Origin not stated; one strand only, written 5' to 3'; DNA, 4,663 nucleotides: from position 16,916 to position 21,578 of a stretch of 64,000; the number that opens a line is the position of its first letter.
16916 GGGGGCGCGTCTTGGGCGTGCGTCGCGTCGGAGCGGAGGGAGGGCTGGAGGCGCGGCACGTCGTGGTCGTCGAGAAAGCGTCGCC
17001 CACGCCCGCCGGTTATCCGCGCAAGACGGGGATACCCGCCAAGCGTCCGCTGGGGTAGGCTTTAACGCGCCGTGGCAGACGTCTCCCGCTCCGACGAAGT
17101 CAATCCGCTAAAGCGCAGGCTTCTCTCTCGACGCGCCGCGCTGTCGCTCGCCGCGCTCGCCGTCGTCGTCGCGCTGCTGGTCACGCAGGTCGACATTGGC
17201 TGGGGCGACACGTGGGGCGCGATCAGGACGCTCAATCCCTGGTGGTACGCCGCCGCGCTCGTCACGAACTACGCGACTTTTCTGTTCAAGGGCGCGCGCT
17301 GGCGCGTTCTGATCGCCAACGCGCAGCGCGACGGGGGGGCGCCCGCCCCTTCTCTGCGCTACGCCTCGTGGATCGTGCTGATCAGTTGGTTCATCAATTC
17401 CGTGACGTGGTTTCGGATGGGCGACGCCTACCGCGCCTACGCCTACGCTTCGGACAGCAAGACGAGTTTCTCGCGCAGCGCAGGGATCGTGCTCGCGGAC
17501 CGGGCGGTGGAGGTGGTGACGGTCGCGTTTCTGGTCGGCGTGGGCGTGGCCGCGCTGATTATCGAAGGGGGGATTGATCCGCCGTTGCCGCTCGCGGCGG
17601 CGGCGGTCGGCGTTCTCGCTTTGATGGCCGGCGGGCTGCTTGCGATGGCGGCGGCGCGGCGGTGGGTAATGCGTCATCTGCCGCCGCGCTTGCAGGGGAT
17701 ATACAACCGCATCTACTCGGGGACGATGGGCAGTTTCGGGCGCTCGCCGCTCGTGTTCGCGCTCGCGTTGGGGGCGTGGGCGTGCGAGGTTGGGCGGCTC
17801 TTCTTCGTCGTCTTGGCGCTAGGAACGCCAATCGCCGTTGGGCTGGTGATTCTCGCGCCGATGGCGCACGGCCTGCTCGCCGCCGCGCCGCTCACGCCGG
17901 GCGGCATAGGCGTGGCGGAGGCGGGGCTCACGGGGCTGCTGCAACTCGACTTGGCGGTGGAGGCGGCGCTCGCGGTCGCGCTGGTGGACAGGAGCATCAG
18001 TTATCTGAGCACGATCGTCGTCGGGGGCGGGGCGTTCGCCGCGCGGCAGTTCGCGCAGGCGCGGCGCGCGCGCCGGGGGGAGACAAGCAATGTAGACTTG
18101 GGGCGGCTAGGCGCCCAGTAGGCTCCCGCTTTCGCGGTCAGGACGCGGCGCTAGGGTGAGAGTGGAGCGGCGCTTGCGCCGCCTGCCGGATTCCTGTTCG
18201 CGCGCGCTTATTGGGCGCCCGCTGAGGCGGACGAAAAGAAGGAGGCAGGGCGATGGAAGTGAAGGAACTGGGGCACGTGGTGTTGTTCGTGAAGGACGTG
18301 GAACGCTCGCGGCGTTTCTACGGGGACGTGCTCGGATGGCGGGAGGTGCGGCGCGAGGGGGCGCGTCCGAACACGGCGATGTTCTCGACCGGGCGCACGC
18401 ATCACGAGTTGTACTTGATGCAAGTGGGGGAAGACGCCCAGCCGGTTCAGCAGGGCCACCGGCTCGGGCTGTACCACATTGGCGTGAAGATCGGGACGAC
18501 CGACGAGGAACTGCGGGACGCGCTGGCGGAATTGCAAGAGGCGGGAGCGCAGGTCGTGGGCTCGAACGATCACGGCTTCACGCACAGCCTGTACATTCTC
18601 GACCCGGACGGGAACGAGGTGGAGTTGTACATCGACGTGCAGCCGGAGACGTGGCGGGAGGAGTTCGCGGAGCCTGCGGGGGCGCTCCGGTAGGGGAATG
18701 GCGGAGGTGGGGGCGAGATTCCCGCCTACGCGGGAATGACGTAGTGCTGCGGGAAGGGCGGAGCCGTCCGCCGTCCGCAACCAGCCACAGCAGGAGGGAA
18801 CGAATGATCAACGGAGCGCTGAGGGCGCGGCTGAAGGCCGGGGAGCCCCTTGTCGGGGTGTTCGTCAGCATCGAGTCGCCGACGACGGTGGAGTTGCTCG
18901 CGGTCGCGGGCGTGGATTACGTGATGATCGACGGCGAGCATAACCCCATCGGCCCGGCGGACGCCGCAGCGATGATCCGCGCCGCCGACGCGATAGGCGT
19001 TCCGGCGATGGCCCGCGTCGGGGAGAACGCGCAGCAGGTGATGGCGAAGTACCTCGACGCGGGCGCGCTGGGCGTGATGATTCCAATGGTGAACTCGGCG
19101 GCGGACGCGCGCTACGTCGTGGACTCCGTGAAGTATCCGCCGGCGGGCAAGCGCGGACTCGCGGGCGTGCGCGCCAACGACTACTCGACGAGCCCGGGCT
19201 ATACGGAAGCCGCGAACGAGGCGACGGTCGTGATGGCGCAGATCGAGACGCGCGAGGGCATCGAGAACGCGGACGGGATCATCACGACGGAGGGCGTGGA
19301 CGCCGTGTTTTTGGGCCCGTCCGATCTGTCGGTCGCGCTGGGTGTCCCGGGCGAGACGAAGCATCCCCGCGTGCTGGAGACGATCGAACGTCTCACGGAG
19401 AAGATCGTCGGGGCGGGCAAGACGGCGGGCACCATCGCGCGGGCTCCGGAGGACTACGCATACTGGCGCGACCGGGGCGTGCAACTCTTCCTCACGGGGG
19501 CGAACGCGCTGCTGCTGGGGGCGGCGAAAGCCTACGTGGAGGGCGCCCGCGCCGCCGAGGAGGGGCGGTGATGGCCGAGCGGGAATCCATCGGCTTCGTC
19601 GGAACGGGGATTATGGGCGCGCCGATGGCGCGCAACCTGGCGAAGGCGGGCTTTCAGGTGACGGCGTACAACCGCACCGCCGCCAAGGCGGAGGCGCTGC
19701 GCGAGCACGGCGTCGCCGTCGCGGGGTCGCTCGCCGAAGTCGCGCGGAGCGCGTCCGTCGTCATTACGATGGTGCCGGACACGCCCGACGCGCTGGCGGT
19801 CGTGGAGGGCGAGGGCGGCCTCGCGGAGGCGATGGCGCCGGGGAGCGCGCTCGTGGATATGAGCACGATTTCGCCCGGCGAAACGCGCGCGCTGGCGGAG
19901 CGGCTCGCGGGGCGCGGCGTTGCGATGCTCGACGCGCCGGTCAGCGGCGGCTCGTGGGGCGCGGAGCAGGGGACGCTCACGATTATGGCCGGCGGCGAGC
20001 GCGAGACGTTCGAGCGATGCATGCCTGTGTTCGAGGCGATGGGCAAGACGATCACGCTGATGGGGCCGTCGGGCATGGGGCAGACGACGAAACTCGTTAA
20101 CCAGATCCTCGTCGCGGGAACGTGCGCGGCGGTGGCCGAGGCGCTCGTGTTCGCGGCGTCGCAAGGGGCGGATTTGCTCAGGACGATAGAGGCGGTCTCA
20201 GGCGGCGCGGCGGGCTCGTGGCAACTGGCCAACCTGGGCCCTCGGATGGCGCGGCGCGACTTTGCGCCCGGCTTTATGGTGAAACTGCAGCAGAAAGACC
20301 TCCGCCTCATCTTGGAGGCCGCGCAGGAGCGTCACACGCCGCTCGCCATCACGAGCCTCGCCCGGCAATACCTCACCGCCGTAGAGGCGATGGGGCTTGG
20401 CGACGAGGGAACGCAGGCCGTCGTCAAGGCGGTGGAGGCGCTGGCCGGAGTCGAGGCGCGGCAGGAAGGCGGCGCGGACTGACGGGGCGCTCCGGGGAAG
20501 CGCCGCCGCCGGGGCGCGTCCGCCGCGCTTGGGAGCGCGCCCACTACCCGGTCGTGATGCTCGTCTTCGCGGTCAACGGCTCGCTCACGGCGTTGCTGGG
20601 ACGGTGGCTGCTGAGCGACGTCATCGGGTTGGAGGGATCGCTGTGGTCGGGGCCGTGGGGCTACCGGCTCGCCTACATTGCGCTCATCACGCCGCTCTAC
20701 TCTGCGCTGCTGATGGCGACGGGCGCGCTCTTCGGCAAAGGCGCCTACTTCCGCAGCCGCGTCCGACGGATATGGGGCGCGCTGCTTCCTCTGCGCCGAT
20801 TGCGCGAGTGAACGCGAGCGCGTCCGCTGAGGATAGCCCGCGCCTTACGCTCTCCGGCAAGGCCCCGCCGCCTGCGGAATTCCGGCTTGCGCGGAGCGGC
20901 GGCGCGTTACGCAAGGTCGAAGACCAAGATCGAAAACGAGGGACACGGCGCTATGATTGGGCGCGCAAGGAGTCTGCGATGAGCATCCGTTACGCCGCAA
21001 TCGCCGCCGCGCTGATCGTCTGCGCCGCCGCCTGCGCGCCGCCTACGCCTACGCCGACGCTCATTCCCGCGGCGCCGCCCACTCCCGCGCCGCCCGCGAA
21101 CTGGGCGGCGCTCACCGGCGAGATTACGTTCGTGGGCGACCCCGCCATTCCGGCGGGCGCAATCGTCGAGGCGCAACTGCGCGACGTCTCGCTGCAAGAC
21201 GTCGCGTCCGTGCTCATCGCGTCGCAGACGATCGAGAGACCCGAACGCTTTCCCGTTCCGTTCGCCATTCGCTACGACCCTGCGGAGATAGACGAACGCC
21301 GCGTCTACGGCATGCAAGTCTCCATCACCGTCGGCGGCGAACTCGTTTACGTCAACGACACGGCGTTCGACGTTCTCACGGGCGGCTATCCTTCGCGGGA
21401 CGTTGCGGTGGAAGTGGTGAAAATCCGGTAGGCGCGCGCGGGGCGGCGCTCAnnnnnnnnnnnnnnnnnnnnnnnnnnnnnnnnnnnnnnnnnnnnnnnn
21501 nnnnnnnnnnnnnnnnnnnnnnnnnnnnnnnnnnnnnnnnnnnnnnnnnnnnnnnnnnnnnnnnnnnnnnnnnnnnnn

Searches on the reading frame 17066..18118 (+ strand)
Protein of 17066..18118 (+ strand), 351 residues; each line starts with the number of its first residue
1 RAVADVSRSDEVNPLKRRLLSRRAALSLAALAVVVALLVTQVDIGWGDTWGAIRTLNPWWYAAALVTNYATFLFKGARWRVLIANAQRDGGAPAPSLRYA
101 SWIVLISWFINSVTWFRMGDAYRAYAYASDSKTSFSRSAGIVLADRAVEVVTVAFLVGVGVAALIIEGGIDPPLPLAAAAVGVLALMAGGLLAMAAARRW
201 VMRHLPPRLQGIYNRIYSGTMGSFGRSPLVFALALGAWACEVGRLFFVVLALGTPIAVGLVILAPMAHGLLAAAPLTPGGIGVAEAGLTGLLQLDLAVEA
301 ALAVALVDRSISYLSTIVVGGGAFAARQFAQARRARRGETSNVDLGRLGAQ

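Call 26: search_protein_families(library=pfam, proteins=[window:17066-18118:+], max_evalue=0.00001)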
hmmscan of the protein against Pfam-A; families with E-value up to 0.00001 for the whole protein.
window:17066-18118:+ (351 aa): 1 family
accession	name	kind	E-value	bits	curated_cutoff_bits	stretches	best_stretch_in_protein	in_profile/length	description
PF03706.18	LPG_synthase_TM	-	2e-41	142.9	33.4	1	28-320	5-302/302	Lysylphosphatidylglycerol synthase TM region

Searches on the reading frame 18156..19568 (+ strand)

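Call 68: search_protein_families(library=pfam, proteins=[window:18156-19568:+], max_evalue=0.0001)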
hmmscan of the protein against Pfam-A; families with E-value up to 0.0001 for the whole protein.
window:18156-19568:+ (471 aa): 1 family
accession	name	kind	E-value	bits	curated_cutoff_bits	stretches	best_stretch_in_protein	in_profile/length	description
PF03328.21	HpcH_HpaI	-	9.2e-39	133.4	25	1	233-438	2-202/221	HpcH/HpaI aldolase/citrate lyase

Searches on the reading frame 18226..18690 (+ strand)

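Call 26: search_protein_families(library=pfam, proteins=[window:18226-18690:+], max_evalue=0.00001)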
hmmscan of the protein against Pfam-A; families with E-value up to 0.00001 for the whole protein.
window:18226-18690:+ (155 aa): 4 families
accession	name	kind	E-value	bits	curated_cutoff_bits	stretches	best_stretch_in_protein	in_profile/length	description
PF00903.31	Glyoxalase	-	8.1e-20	71.9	20.6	1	15-134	2-121/121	Glyoxalase/Bleomycin resistance protein/Dioxygenase superfamily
PF18029.7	Glyoxalase_6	-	8.2e-12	46.2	23.6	1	18-134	2-105/106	Glyoxalase-like domain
PF22677.2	Ble-like_N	-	1.4e-09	38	24.5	1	17-56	4-41/41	Bleomycin resistance protein-like N-terminal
PF13669.12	Glyoxalase_4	-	3.7e-09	37.3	27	1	17-113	2-96/109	Glyoxalase/Bleomycin resistance protein/Dioxygenase superfamily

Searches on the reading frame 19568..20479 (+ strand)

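Call 68: search_protein_families(library=pfam, proteins=[window:19568-20479:+], max_evalue=0.0001)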
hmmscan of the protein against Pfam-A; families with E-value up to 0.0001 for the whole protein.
window:19568-20479:+ (304 aa): 8 families
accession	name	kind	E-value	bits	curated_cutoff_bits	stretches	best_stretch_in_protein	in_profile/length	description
PF03446.21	NAD_binding_2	-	2.2e-55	187.5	21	1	7-166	1-161/161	NAD binding domain of 6-phosphogluconate dehydrogenase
PF14833.11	NAD_binding_11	-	3.7e-33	114.8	30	1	169-288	1-121/122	NAD-binding of NADP-dependent 3-hydroxyisobutyrate dehydrogenase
PF02826.25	2-Hacid_dh_C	-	2.9e-10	40.3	25.1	1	5-117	36-145/178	D-isomer specific 2-hydroxyacid dehydrogenase, NAD binding domain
PF03807.23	F420_oxidored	-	1.8e-08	35.3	21.6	1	8-70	2-68/94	NADP oxidoreductase coenzyme F420-dependent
PF02558.23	ApbA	-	9.9e-06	25.7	22.2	1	8-57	1-49/150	Ketopantoate reductase PanE/ApbA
PF01488.26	Shikimate_DH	-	5.4e-05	23.7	24.3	0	6-67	13-81/138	Shikimate / quinate 5-dehydrogenase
PF07991.19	KARI_N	-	5.6e-05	23.2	20.6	0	6-73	5-72/165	Acetohydroxy acid isomeroreductase, NADPH-binding domain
PF02737.24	3HCDH_N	-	7.5e-05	23.2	22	0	8-47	2-41/180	3-hydroxyacyl-CoA dehydrogenase, NAD binding domain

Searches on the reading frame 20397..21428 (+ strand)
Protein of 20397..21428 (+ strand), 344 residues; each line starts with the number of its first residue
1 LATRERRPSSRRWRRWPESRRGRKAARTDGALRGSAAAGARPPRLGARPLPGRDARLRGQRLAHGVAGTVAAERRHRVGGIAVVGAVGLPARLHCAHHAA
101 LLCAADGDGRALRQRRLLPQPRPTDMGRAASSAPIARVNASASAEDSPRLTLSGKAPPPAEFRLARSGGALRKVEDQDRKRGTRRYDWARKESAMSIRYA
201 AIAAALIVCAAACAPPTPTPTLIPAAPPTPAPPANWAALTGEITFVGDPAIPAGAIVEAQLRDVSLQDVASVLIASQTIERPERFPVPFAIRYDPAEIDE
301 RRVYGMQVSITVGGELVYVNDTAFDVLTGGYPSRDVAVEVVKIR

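Call 68: search_protein_families(library=pfam, proteins=[window:20397-21428:+], max_evalue=0.0001)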
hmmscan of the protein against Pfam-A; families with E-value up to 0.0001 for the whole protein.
window:20397-21428:+ (344 aa): 1 family
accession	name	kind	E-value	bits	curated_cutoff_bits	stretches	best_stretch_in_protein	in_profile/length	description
PF09619.16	YscW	-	1.6e-20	73.8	22.6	1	237-335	4-104/107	Type III secretion system lipoprotein chaperone (YscW)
